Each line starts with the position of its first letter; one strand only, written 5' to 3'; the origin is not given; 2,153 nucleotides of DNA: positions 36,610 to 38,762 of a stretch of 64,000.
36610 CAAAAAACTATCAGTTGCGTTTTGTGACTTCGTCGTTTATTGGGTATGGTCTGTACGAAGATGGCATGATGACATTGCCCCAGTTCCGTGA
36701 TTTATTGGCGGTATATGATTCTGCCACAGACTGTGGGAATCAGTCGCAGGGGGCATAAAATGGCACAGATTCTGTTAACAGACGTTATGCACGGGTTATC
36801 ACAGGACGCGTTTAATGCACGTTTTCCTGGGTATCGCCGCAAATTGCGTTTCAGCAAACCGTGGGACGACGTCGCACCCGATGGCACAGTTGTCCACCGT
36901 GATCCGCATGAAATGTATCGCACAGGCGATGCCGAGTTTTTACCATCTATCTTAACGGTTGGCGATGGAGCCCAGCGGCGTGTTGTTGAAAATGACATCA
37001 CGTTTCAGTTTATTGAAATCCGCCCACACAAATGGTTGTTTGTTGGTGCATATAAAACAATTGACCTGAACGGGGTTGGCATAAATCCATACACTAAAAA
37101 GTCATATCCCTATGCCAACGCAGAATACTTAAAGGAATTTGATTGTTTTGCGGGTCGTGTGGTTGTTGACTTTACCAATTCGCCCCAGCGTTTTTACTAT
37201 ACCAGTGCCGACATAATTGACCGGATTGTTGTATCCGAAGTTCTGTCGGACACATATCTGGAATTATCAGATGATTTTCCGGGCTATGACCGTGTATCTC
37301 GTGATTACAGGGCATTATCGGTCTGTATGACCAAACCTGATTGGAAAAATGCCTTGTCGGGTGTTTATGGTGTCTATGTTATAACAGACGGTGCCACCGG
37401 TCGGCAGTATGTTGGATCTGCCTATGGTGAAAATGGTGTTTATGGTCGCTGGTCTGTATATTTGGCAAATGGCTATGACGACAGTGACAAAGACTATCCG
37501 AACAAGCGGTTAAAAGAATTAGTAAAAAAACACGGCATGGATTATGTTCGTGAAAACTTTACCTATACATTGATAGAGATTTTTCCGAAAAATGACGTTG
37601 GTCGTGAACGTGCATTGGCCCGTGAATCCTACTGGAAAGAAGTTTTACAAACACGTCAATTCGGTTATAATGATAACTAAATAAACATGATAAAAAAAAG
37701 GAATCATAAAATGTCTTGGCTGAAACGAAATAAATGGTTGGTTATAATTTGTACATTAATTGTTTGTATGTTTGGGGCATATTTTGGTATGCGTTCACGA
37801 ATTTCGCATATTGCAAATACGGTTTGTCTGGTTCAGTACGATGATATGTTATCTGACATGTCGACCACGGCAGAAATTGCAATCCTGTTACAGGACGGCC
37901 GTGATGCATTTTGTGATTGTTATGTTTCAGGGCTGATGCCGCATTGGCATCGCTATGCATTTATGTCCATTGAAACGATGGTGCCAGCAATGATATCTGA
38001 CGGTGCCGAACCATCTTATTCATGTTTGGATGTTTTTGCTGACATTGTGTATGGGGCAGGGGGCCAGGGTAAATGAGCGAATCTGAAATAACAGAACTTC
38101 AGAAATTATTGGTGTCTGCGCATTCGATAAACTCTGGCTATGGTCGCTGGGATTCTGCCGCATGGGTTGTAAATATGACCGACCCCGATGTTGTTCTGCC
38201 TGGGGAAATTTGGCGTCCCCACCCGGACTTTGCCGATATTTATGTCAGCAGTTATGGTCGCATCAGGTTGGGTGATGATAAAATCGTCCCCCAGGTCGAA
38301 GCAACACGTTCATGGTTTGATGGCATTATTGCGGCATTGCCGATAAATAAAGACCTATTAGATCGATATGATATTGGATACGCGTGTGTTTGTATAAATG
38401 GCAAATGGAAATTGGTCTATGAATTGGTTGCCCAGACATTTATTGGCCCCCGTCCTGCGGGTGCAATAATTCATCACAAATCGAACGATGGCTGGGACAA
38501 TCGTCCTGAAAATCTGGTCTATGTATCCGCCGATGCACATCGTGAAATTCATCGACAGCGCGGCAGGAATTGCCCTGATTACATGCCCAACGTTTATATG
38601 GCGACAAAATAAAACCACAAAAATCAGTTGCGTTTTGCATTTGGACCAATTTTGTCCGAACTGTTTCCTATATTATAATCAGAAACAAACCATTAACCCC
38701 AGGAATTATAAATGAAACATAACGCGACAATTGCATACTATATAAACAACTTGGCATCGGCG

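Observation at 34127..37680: Candidate anti-phage operon: orphan + beta-CASP MBL hydrolase + PD-(D/E)XK protein + GIY-YIG nuclease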

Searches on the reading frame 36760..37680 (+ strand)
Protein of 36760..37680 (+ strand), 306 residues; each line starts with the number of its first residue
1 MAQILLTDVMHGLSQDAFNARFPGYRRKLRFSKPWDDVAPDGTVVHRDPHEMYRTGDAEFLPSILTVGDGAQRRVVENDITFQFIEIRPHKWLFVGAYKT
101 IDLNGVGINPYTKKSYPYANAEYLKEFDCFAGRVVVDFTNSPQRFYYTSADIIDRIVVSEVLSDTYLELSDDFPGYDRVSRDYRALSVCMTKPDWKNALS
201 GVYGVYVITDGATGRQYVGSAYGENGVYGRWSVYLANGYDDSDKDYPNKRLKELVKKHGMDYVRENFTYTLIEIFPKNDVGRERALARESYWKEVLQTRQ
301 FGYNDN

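Call 4: search_protein_families(library=pfam, proteins=[window:36760-37680:+], max_evalue=0.01)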
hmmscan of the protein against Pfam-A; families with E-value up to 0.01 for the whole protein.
window:36760-37680:+ (306 aa): 1 family
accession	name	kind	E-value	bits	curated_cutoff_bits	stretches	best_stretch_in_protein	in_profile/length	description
PF01541.30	GIY-YIG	-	3.6e-05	24.4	22.6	1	203-304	2-78/78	GIY-YIG catalytic domain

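Call 5: search_protein_families(library=padloc, proteins=[window:36760-37680:+], max_evalue=0.01)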
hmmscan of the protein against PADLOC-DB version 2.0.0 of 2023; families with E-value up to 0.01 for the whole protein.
window:36760-37680:+ (306 aa): 3 families
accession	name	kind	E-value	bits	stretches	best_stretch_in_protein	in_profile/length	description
PDLC03973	UzuA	-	3.2e-46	156.1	1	75-306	55-278/278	-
PDLC03974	UzuA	-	3.7e-34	116.6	1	120-306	132-310/310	-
PDLC03701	HEase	-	0.00036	18.4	1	204-304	4-91/271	homing endonuclease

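Call 6: search_protein_families(library=ncbifam, proteins=[window:36760-37680:+], max_evalue=0.01)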
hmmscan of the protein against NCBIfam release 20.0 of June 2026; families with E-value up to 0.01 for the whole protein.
window:36760-37680:+ (306 aa): 1 family
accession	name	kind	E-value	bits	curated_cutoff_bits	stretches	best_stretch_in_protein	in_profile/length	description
TIGR01453.1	grpIintron_endo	subfamily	4e-06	27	56.05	1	204-304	3-86/215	group I intron endonuclease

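Call 97: search_protein_families(library=phrogs, proteins=[window:36760-37680:+], max_evalue=0.001)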
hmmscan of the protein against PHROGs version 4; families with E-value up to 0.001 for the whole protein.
window:36760-37680:+ (306 aa): 2 families
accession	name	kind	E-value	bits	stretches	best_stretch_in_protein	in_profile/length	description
phrog_26160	-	unknown function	2.8e-34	119.5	1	90-306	69-278/278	-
phrog_314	-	DNA, RNA and nucleotide metabolism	8.4e-07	29.3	1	202-304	178-261/574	homing endonuclease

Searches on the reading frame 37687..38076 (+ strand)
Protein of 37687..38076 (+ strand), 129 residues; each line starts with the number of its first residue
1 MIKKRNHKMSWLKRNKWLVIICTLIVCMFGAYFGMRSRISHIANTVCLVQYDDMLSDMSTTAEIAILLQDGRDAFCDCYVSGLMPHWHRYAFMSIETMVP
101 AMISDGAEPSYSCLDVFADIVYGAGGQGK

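Call 4: search_protein_families(library=pfam, proteins=[window:37687-38076:+], max_evalue=0.01)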
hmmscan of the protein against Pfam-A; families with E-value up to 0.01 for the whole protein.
window:37687-38076:+ (129 aa): 0 families

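Call 5: search_protein_families(library=padloc, proteins=[window:37687-38076:+], max_evalue=0.01)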
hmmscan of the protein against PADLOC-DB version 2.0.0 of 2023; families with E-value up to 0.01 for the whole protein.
window:37687-38076:+ (129 aa): 0 families

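Call 6: search_protein_families(library=ncbifam, proteins=[window:37687-38076:+], max_evalue=0.01)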
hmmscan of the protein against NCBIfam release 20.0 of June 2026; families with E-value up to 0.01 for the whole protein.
window:37687-38076:+ (129 aa): 1 family
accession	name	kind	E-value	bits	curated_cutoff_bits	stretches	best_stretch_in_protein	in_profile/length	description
NF011350.0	PRK14768.1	equivalog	0.0079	16.5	210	1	3-47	44-87/148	lipoprotein signal peptidase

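Call 97: search_protein_families(library=phrogs, proteins=[window:37687-38076:+], max_evalue=0.001)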
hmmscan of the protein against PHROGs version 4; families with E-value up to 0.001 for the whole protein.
window:37687-38076:+ (129 aa): 0 families

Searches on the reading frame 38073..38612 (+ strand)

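Call 4: search_protein_families(library=pfam, proteins=[window:38073-38612:+], max_evalue=0.01)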
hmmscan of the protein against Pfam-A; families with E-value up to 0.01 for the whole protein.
window:38073-38612:+ (179 aa): 2 families
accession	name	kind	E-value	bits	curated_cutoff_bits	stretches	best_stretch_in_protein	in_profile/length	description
PF13392.12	HNH_3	-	2.8e-09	36.9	24.8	1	118-154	6-42/46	HNH endonuclease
PF07463.16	NUMOD4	-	0.0037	17.9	23.4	1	45-68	1-25/49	NUMOD4 motif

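Call 5: search_protein_families(library=padloc, proteins=[window:38073-38612:+], max_evalue=0.01)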
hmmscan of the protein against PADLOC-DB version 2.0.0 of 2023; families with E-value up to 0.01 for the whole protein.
window:38073-38612:+ (179 aa): 0 families

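Call 6: search_protein_families(library=ncbifam, proteins=[window:38073-38612:+], max_evalue=0.01)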
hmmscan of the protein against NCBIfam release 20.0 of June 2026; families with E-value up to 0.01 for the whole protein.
window:38073-38612:+ (179 aa): 0 families

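Call 97: search_protein_families(library=phrogs, proteins=[window:38073-38612:+], max_evalue=0.001)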
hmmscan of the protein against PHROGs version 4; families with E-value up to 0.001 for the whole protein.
window:38073-38612:+ (179 aa): 7 families
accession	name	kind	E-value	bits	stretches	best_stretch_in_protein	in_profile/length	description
phrog_59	-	DNA, RNA and nucleotide metabolism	7.2e-17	62.9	1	36-167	129-242/423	HNH endonuclease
phrog_959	-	DNA, RNA and nucleotide metabolism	2.6e-15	57.4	1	44-163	5-109/138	HNH endonuclease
phrog_1492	-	DNA, RNA and nucleotide metabolism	1.9e-13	51.4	1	43-154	43-153/414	HNH endonuclease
phrog_7545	-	DNA, RNA and nucleotide metabolism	2.3e-07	32.1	1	128-164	101-137/160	HNH endonuclease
phrog_21964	-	DNA, RNA and nucleotide metabolism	7.4e-07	30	1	116-166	167-218/244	HNH endonuclease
phrog_99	-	DNA, RNA and nucleotide metabolism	5.6e-06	27.3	1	102-151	148-196/383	HNH endonuclease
phrog_826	-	DNA, RNA and nucleotide metabolism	0.00023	21.8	1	102-165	96-167/281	HNH endonuclease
